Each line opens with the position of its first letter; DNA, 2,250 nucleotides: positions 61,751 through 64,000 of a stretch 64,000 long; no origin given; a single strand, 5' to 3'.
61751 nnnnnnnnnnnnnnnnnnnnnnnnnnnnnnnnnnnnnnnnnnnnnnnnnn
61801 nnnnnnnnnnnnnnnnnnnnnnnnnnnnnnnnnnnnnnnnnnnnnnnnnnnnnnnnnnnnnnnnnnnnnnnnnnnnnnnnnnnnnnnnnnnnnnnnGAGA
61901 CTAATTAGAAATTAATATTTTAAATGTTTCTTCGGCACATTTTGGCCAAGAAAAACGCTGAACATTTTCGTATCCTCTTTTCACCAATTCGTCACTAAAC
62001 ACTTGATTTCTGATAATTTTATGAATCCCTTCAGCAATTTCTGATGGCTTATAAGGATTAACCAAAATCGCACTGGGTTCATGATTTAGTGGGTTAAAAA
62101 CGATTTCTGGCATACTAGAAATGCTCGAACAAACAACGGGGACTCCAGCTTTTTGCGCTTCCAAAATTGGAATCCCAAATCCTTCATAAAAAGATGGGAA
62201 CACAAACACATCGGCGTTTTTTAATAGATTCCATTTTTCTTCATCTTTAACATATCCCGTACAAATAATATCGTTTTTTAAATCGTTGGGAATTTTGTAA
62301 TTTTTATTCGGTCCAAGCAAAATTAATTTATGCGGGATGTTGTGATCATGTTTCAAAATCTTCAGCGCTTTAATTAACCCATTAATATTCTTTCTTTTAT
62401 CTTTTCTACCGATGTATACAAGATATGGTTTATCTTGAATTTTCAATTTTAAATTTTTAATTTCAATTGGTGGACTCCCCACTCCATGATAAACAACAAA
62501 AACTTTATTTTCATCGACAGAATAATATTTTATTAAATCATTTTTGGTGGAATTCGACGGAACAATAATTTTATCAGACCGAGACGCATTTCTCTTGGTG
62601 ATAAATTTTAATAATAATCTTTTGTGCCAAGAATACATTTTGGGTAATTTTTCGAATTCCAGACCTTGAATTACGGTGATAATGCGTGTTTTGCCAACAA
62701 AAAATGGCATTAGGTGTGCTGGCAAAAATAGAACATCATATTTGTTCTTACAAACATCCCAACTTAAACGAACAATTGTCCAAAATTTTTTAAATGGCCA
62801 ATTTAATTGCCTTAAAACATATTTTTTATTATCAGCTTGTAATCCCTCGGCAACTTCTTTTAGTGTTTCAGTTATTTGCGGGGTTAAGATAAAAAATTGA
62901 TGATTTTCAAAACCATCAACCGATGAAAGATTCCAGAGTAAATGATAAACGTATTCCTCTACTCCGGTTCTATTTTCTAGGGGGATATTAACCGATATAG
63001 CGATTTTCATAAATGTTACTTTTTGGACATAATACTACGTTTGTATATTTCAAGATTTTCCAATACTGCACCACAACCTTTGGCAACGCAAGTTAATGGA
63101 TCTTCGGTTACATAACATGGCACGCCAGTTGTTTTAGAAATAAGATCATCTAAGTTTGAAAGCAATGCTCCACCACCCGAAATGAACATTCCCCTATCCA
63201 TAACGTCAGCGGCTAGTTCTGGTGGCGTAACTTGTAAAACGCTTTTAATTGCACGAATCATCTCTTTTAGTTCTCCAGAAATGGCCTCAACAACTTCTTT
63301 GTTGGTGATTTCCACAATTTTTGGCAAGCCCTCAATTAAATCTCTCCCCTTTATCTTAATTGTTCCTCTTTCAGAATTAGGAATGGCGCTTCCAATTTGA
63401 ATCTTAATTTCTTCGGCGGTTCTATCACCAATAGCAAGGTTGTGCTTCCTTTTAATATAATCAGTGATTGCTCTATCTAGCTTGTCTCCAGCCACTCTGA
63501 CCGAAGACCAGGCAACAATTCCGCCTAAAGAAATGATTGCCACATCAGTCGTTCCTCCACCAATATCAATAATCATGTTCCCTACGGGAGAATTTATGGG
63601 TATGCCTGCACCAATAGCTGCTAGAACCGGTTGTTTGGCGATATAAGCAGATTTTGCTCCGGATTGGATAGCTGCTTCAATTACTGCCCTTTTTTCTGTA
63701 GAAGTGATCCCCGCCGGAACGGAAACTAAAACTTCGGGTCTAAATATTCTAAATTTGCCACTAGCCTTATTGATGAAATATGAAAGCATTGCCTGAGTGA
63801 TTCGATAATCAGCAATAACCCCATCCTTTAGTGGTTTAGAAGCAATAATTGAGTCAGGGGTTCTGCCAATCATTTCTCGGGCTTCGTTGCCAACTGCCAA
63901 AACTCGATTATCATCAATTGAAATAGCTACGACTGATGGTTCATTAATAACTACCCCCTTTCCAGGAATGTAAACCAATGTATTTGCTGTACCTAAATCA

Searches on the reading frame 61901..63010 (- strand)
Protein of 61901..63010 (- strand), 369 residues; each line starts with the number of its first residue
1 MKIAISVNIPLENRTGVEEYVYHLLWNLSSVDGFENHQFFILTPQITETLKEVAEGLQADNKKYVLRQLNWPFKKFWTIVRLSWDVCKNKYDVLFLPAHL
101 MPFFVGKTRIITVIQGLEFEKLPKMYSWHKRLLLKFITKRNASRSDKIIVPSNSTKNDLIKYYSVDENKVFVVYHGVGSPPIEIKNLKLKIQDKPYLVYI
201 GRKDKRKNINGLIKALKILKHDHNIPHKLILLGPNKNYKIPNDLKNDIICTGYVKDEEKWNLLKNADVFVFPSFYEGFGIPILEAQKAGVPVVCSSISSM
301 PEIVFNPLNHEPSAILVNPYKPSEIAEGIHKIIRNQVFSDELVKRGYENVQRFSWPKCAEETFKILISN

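Call 9: search_protein_families(library=pfam, proteins=[window:61901-63010:-], max_evalue=0.00001)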
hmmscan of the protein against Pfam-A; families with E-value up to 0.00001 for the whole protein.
window:61901-63010:- (369 aa): 4 families
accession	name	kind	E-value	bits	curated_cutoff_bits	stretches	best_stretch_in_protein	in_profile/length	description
PF00534.26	Glycos_transf_1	-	9e-33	113.7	26.4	1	188-348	9-171/172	Glycosyl transferases group 1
PF13692.12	Glyco_trans_1_4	-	4.3e-26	92.3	27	1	195-335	2-142/142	Glycosyl transferases group 1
PF13439.12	Glyco_transf_4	-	2.4e-14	54.1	28.5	1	16-177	3-166/170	Glycosyltransferase Family 4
PF20706.3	GT4-conflict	-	2.8e-09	36.9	26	1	200-359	203-382/385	Family 4 Glycosyltransferase in conflict systems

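Call 27: find_encoding_contigs(protein=window:61901-63010:-, flank=10000, max_places=3)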
Protein window:61901-63010:- (369 aa): 2 contigs read that carry it; 1 place shown.
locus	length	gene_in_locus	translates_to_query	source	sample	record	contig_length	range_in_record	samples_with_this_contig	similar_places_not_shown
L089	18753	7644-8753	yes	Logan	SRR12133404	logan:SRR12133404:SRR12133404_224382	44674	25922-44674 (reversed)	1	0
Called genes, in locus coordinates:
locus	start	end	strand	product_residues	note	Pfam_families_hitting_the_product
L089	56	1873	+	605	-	PF01565:FAD_binding_4, PF02913:FAD-oxidase_C, PF13183:Fer4_8 (weak), PF13187:Fer4_9 (faint)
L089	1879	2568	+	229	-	PF01555:N6_N4_Mtase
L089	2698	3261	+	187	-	-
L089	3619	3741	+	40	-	-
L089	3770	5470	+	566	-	-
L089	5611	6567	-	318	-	PF08308:PEGA (weak)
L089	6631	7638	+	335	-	PF00022:Actin, PF06723:MreB_Mbl, PF00012:HSP70 (weak), PF14450:FtsA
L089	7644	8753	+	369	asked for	PF13439:Glyco_transf_4, PF00534:Glycos_transf_1, PF20706:GT4-conflict, PF13692:Glyco_trans_1_4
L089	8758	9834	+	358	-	PF13439:Glyco_transf_4, PF00534:Glycos_transf_1, PF13692:Glyco_trans_1_4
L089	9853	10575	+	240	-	PF13177:DNA_pol3_delta2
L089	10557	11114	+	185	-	PF01765:RRF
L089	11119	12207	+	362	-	PF02163:Peptidase_M50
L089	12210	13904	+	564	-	PF00587:tRNA-synt_2b, PF04073:tRNA_edit, PF03129:HGTP_anticodon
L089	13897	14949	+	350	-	PF06277:EutA (faint), PF06723:MreB_Mbl, PF00022:Actin (faint), PF00012:HSP70, PF11104:PilM_2 (faint), PF14450:FtsA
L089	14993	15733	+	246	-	PF04085:MreC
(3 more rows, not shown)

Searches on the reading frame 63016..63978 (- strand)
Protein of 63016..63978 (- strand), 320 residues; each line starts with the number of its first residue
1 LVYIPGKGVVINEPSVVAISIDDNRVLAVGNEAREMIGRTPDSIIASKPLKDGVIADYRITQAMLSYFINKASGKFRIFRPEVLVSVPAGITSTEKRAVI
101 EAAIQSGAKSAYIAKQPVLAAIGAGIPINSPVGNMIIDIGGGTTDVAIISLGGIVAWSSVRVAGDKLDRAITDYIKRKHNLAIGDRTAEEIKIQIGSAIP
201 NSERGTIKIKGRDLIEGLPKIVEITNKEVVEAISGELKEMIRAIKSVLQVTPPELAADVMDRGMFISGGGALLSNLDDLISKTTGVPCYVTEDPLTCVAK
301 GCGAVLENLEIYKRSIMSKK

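Call 9: search_protein_families(library=pfam, proteins=[window:63016-63978:-], max_evalue=0.00001)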
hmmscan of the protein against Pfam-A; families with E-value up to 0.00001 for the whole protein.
window:63016-63978:- (320 aa): 4 families
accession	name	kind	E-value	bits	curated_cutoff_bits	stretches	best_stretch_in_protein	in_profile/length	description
PF06723.19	MreB_Mbl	-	2.2e-127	424.9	27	1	1-312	14-325/327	MreB/Mbl protein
PF14450.12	FtsA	-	2e-12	48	31.8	1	136-291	2-110/127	Cell division protein FtsA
PF00022.25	Actin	-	2e-08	33.7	27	1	42-178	57-190/410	Actin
PF00012.26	HSP70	-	1.2e-06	27.5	20.6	1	81-179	134-238/599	Hsp70 protein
